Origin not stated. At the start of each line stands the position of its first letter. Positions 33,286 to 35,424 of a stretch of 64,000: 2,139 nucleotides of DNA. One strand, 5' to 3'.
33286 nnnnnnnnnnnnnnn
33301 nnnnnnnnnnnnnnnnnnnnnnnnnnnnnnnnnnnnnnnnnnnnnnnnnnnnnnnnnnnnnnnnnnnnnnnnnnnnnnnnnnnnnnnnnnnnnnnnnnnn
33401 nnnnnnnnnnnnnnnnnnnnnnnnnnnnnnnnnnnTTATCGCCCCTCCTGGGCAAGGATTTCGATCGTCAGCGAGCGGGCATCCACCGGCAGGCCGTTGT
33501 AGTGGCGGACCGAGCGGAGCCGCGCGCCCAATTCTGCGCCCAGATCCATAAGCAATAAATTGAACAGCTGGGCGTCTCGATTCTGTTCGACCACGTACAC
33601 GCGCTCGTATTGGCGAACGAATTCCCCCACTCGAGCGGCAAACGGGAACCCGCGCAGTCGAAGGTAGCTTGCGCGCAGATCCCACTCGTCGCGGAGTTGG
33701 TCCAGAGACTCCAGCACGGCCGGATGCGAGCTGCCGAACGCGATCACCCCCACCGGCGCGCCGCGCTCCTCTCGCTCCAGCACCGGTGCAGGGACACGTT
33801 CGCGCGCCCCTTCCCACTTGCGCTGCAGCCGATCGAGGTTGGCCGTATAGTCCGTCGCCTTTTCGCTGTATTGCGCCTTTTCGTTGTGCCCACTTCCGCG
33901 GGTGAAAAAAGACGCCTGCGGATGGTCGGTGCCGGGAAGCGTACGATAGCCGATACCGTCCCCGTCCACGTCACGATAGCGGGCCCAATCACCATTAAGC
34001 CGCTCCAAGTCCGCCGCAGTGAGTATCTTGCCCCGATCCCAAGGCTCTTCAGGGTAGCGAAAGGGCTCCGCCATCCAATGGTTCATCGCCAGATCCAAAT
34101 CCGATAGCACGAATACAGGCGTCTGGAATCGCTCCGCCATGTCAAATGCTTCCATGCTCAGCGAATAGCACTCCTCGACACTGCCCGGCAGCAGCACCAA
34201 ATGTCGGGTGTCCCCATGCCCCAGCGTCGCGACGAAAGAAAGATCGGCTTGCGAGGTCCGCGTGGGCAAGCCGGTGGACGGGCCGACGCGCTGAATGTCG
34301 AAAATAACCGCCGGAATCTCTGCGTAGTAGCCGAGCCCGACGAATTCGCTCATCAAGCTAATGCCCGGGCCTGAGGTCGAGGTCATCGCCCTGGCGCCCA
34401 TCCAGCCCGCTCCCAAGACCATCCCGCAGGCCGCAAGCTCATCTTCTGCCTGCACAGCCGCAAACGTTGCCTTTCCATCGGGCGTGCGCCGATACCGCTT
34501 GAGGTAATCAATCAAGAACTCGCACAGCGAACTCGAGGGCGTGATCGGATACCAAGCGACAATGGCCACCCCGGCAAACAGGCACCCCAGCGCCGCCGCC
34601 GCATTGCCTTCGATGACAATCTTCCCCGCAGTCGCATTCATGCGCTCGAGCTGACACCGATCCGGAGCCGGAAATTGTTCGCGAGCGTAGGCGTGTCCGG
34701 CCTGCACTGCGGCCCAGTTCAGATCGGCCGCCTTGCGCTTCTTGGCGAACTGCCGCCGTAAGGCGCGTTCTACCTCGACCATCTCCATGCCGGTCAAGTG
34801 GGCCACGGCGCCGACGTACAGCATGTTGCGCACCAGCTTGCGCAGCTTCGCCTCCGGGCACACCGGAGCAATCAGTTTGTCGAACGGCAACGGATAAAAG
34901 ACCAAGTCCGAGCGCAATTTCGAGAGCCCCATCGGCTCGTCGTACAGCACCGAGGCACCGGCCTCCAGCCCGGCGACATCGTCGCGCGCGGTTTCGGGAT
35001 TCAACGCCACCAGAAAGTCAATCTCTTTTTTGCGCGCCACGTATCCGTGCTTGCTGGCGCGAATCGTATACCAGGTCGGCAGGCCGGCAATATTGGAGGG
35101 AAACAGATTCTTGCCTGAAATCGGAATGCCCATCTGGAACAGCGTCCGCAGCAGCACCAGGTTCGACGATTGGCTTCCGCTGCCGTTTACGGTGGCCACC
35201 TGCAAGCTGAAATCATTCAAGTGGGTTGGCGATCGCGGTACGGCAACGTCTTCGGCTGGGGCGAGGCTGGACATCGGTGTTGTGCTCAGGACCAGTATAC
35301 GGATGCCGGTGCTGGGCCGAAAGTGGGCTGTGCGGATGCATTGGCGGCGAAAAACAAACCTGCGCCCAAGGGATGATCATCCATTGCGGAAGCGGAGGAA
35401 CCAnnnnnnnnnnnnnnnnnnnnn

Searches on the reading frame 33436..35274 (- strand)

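Call 4: search_protein_families(library=pfam, proteins=[window:33436-35274:-], max_evalue=0.01)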
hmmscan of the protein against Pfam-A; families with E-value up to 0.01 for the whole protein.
window:33436-35274:- (612 aa): 2 families
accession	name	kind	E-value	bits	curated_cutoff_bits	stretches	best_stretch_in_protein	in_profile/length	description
PF01855.24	POR_N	-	7.1e-46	157.2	27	1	230-393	2-155/231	Pyruvate flavodoxin/ferredoxin oxidoreductase, thiamine diP-bdg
PF01558.24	POR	-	7.5e-28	98.3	27.4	1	31-194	2-172/173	Pyruvate ferredoxin/flavodoxin oxidoreductase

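Call 5: search_protein_families(library=ncbifam, proteins=[window:33436-35274:-], max_evalue=0.01)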
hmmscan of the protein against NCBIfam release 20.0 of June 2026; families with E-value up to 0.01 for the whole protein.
window:33436-35274:- (612 aa): 13 families
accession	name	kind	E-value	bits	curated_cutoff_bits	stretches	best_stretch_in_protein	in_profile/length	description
TIGR03710.1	OAFO_sf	subfamily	4.1e-167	557.2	482.75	1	21-603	1-558/561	2-oxoacid:acceptor oxidoreductase subunit alpha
NF041170.1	Oxoac_fdxalpha_Archa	equivalog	1.4e-88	297.9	800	2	126-597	142-610/636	2-oxoacid:ferredoxin oxidoreductase subunit alpha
NF006412.0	PRK08659.1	equivalog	1.8e-63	215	411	1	219-600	6-367/378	2-oxoacid:acceptor oxidoreductase subunit alpha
NF007206.0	PRK09627.1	equivalog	6.7e-53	180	579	1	218-566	3-336/375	2-oxoglutarate synthase subunit alpha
NF005507.0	PRK07119.1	subfamily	2e-43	148.6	399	1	218-410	4-185/352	3-methyl-2-oxobutanoate dehydrogenase subunit VorB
NF006232.0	PRK08366.1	equivalog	3.1e-16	59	646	1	217-391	6-168/394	2-ketoisovalerate ferredoxin oxidoreductase subunit alpha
NF040682.1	PorA_Arch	equivalog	3.1e-13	49.4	550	1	219-394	4-167/387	pyruvate synthase subunit PorA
NF045764.1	PhenlGlyoxDHPadG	equivalog_domain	1.6e-12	46.6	700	1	218-310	2-88/398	NADH-dependent phenylglyoxylate dehydrogenase subunit alpha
TIGR03336.1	IOR_alpha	equivalog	3.4e-12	45.5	650.9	1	222-389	6-159/595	indolepyruvate ferredoxin oxidoreductase subunit alpha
NF007201.0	PRK09622.1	equivalog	1.1e-10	40.9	590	1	220-393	12-173/405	2-oxoacid:ferredoxin oxidoreductase subunit alpha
NF006233.0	PRK08367.1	equivalog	2.4e-08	33.2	625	1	218-385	4-159/394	pyruvate ferredoxin oxidoreductase subunit alpha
TIGR02176.1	pyruv_ox_red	equivalog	3.3e-05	21.9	911.35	1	220-308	3-89/1167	pyruvate:ferredoxin (flavodoxin) oxidoreductase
NF045791.1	OxalOxredalpha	equivalog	0.00026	20.2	500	1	220-310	6-90/395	oxalate oxidoreductase subunit alpha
